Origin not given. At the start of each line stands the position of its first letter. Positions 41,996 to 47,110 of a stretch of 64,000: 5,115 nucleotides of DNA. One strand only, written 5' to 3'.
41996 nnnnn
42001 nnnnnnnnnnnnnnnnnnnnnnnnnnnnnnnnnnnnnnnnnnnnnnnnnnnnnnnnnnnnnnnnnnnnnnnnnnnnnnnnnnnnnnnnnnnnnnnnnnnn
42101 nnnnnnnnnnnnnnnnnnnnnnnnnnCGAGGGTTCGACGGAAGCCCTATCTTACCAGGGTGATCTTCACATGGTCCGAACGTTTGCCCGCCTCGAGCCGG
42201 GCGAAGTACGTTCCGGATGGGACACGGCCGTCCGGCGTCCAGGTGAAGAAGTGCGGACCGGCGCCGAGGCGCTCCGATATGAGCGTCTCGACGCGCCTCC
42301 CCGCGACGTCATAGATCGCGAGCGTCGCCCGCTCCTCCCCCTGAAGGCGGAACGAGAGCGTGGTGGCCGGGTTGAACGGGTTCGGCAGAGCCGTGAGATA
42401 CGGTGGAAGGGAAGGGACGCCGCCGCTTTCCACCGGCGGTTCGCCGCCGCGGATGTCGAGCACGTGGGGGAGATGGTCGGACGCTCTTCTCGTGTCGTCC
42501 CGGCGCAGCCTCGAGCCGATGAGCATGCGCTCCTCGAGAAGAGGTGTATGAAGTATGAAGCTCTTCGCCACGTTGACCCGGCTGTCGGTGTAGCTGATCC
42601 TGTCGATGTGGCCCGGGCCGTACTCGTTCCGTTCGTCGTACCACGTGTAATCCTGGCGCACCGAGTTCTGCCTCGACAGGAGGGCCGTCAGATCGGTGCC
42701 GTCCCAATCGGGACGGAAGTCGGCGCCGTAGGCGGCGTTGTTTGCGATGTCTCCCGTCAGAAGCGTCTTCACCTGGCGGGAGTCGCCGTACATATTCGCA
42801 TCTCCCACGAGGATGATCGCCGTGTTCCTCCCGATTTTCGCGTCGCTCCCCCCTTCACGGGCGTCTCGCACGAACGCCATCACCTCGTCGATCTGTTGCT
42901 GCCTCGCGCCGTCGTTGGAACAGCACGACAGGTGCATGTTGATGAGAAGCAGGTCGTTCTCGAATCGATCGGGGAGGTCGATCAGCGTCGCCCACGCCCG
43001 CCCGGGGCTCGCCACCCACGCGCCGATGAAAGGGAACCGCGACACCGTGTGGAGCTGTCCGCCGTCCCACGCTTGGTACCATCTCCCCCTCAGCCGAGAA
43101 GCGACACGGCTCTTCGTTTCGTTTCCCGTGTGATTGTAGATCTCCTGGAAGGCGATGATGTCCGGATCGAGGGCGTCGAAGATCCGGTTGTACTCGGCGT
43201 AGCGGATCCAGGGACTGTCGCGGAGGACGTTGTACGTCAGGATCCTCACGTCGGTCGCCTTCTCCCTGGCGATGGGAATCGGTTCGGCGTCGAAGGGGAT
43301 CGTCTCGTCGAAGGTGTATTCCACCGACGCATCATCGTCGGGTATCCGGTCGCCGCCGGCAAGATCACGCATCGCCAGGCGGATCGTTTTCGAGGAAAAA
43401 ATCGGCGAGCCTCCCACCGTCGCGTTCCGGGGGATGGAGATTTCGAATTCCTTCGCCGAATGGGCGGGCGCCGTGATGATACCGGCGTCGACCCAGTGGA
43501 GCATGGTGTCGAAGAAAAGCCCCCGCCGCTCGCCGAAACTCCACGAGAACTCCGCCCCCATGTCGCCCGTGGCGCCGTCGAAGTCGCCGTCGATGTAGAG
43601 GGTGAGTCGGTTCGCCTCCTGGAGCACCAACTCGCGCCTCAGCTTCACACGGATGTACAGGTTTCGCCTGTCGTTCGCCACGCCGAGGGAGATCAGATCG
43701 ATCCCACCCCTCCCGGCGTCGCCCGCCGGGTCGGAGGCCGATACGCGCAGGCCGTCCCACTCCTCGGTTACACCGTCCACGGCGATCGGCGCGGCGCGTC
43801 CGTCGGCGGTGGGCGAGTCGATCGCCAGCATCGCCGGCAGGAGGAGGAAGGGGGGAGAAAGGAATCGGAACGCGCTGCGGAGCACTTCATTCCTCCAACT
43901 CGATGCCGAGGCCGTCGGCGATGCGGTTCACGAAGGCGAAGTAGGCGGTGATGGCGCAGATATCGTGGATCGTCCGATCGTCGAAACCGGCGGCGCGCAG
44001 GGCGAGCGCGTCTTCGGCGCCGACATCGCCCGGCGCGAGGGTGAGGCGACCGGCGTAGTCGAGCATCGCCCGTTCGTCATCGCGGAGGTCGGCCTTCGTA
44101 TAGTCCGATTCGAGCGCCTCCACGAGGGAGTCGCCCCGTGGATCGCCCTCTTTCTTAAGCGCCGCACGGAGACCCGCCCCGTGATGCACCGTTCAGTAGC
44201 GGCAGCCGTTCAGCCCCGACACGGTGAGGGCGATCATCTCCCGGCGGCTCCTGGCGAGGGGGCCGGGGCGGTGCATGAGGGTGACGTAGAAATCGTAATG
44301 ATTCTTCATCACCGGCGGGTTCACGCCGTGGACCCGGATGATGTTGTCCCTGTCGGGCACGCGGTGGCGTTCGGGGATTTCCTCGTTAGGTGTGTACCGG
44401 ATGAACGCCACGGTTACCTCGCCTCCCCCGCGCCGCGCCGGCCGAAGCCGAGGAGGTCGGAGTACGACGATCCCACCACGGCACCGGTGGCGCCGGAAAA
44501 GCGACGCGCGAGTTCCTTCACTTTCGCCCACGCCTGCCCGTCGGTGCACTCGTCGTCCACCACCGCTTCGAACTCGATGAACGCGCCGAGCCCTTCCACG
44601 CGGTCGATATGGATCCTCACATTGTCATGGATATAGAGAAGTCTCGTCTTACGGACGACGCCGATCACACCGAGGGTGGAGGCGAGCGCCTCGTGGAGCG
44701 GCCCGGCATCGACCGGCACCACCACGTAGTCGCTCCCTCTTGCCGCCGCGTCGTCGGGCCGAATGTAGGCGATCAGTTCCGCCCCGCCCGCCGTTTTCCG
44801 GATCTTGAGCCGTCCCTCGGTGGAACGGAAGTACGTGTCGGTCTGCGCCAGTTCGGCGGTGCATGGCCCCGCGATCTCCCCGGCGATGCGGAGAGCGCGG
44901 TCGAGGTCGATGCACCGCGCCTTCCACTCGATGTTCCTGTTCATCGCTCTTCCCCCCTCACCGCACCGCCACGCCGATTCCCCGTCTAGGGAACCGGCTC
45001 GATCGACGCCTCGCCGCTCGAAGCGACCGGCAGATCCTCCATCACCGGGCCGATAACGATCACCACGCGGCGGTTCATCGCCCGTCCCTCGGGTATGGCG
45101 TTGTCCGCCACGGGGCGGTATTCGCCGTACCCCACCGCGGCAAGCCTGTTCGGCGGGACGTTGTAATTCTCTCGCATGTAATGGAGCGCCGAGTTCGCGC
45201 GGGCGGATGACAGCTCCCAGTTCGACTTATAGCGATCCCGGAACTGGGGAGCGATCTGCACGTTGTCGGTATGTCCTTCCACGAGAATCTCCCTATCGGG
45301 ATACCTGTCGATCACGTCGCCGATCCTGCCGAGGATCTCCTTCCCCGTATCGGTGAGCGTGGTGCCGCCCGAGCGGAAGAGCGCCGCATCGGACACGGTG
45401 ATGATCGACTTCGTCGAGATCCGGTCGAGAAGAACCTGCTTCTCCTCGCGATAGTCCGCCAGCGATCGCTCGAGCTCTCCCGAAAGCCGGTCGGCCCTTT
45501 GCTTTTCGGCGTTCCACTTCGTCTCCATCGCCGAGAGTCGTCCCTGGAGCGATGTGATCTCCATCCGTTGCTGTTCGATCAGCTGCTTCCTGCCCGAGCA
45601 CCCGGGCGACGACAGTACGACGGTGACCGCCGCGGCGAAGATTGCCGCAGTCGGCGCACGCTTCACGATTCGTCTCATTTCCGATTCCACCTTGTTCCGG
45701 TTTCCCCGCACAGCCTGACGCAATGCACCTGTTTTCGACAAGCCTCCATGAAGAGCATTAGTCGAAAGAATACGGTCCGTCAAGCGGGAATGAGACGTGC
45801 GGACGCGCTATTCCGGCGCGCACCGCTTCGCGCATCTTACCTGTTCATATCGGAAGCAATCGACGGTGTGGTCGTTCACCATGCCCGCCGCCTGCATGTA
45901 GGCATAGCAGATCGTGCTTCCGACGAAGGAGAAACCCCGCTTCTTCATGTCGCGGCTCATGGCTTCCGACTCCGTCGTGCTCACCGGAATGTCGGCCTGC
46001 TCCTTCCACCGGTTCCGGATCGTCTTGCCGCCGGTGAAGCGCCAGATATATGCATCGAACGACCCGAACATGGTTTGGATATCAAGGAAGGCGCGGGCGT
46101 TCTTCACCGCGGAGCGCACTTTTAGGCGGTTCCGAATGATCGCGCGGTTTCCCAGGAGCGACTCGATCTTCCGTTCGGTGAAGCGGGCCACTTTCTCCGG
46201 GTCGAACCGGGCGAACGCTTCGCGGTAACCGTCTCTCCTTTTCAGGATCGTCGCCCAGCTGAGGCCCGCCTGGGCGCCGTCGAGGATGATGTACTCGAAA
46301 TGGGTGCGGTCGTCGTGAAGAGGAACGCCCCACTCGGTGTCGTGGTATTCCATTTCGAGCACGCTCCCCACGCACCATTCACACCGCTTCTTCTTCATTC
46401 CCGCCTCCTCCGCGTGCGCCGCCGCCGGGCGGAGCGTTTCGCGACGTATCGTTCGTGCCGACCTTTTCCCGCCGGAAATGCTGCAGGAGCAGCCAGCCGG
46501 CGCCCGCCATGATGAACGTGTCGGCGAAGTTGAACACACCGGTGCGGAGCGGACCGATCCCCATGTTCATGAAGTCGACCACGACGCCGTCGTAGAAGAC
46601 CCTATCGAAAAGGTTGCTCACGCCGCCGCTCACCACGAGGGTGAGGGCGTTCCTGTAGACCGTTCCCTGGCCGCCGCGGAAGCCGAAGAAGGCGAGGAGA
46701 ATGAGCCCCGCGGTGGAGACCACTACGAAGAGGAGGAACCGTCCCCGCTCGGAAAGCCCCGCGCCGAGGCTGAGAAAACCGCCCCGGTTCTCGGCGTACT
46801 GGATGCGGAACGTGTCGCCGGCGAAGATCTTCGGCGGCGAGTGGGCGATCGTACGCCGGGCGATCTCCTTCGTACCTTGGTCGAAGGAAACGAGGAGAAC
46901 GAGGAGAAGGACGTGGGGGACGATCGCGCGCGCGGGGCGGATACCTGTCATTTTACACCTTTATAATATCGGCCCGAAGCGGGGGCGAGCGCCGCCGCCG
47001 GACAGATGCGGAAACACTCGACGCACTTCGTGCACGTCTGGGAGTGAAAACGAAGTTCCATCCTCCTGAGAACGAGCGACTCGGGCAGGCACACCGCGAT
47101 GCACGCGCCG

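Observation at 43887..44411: Candidate selenoprotein: AhpD/CMD-family peroxidase-related enzyme with a CxxU active site and a SECIS-like hairpin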

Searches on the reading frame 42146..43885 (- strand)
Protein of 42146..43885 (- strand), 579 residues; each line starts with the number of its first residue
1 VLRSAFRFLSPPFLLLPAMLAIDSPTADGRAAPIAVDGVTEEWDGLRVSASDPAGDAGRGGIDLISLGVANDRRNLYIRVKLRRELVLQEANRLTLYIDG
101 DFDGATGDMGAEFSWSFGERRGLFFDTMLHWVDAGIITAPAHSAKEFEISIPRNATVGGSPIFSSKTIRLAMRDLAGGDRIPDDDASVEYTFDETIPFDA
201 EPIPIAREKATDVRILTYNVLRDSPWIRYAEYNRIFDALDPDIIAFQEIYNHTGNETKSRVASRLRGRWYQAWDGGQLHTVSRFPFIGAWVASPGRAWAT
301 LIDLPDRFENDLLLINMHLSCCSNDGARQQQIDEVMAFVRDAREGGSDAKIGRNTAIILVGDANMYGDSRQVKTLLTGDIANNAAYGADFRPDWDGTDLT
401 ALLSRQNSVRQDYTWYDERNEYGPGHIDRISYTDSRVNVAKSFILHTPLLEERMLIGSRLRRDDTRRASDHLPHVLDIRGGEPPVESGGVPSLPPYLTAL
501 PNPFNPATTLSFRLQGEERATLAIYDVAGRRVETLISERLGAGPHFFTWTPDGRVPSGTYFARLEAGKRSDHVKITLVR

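Call 34: list_cluster_members(proteins=[P0003, window:42146-43885:-, window:44414-44944:-])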
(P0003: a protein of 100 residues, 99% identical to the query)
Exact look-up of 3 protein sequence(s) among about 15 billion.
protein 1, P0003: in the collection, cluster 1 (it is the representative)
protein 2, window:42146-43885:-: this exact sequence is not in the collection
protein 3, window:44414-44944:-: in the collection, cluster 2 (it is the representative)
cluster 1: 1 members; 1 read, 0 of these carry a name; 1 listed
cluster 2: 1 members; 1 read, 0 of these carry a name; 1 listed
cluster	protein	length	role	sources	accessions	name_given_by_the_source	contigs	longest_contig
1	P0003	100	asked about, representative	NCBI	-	-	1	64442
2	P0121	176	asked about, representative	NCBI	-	-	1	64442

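Call 35: search_protein_families(library=pfam, proteins=[window:42146-43885:-], max_evalue=0.001)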
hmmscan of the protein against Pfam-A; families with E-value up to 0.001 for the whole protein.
window:42146-43885:- (579 aa): 2 families
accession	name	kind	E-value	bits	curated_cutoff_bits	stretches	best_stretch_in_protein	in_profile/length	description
PF13860.13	FlgD_ig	-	8.8e-06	26.1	27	1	516-566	21-75/79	FlgD Ig-like domain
PF03372.29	Exo_endo_phos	-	2e-05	24.9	24.5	1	216-471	1-225/225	Endonuclease/Exonuclease/phosphatase family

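Call 36: find_encoding_contigs(protein=P0121, flank=1000, max_places=2)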
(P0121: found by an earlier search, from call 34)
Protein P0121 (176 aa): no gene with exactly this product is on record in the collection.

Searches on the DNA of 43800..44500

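Call 9: search_rna_families(source=window, start=43800, end=44500, threshold=evalue, max_evalue=10, show_alignments=3)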
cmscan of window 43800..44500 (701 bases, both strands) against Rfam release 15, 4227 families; matches with E-value up to 10: 6.
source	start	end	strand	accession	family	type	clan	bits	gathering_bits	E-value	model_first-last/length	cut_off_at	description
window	43989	44056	+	RF02992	hya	Cis-reg;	-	19.4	56.8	0.92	1-72/72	no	hya RNA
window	44446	44483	-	RF04283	mir-3135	Gene; miRNA;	-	18.3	80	1.6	1-68/68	no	mir-3135 microRNA precursor family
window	44359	44461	+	RF02046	Sphinx_1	Gene; lncRNA;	-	17.4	34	1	1-100/100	no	Sphinx_ conserved region 1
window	44324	44366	+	RF00239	mir-124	Gene; miRNA;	-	15.3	49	2.5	14-59/72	no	mir-124 microRNA precursor family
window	43985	44030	-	RF01274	sR45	Gene; snRNA; snoRNA; CD-box;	-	14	40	3.7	1-55/55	no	Small nucleolar RNA sR45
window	43955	44042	+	RF01395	isrL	Gene; sRNA;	-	11.8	35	0.69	66-181/345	no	isrL Hfq binding RNA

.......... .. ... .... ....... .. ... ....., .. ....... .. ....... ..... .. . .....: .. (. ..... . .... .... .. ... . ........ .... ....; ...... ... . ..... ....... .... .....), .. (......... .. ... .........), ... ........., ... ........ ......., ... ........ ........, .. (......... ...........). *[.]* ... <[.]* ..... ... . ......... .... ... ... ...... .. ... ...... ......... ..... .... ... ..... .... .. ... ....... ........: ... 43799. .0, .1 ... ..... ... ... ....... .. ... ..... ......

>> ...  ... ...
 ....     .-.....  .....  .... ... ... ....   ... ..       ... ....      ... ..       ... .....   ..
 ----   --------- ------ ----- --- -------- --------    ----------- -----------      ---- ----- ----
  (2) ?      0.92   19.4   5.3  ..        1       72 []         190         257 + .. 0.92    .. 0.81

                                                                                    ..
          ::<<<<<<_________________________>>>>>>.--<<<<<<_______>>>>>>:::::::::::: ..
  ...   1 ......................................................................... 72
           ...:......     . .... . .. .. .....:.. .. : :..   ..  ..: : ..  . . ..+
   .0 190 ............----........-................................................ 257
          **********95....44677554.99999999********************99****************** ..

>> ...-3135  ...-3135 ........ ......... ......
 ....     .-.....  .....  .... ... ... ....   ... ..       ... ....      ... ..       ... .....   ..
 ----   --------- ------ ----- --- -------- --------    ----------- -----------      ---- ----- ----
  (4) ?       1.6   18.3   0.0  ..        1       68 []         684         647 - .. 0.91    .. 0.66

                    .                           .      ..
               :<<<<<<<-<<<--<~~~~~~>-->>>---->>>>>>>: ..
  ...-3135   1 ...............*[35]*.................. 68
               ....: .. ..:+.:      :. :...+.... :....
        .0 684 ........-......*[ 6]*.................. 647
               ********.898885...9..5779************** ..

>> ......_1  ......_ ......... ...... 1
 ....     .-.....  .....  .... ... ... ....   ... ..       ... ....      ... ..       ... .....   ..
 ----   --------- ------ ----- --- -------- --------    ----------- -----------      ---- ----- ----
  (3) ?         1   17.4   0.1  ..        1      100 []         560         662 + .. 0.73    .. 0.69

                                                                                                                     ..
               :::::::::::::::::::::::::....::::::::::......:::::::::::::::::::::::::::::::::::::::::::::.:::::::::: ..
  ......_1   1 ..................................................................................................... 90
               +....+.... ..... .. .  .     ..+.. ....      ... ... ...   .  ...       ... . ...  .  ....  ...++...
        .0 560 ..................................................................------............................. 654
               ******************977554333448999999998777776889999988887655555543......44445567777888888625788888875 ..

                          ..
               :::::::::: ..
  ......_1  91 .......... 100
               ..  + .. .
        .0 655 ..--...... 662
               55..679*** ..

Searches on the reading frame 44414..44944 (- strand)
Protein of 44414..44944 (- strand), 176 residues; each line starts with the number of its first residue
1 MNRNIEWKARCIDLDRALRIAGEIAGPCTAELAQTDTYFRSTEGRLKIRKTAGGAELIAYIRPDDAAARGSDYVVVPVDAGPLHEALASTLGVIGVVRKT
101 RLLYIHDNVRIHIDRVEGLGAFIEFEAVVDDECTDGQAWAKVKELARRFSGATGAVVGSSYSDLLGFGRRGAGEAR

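Call 35: search_protein_families(library=pfam, proteins=[window:44414-44944:-], max_evalue=0.001)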
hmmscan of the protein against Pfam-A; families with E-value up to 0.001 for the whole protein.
window:44414-44944:- (176 aa): 1 family
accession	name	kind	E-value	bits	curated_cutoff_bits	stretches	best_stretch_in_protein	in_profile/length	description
PF01928.26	CYTH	-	5.2e-12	46.4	23.2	1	3-140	2-158/179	CYTH domain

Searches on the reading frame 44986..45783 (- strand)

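Call 35: search_protein_families(library=pfam, proteins=[window:44986-45783:-], max_evalue=0.001)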
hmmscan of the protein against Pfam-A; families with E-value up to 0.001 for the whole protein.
window:44986-45783:- (265 aa): 1 family
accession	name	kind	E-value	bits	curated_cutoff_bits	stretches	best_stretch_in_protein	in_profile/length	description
PF00691.25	OmpA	-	4.1e-19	69.2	27.2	1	135-238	1-98/98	OmpA family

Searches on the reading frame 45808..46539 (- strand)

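Call 35: search_protein_families(library=pfam, proteins=[window:45808-46539:-], max_evalue=0.001)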
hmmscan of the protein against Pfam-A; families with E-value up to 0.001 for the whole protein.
window:45808-46539:- (243 aa): 1 family
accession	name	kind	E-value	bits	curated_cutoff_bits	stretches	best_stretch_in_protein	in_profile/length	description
PF03352.18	Adenine_glyco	-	3.4e-80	268.5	25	1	55-230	1-176/177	Methyladenine glycosylase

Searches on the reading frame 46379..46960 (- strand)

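Call 40: search_protein_families(library=pfam, proteins=[window:46379-46960:-], max_evalue=0.0001)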
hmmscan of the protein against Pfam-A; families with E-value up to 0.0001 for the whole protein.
window:46379-46960:- (193 aa): 1 family
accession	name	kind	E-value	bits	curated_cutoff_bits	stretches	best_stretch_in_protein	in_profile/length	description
PF01252.23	Peptidase_A8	-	3.6e-25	89.3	25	1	20-162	2-141/142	Signal peptidase (SPase) II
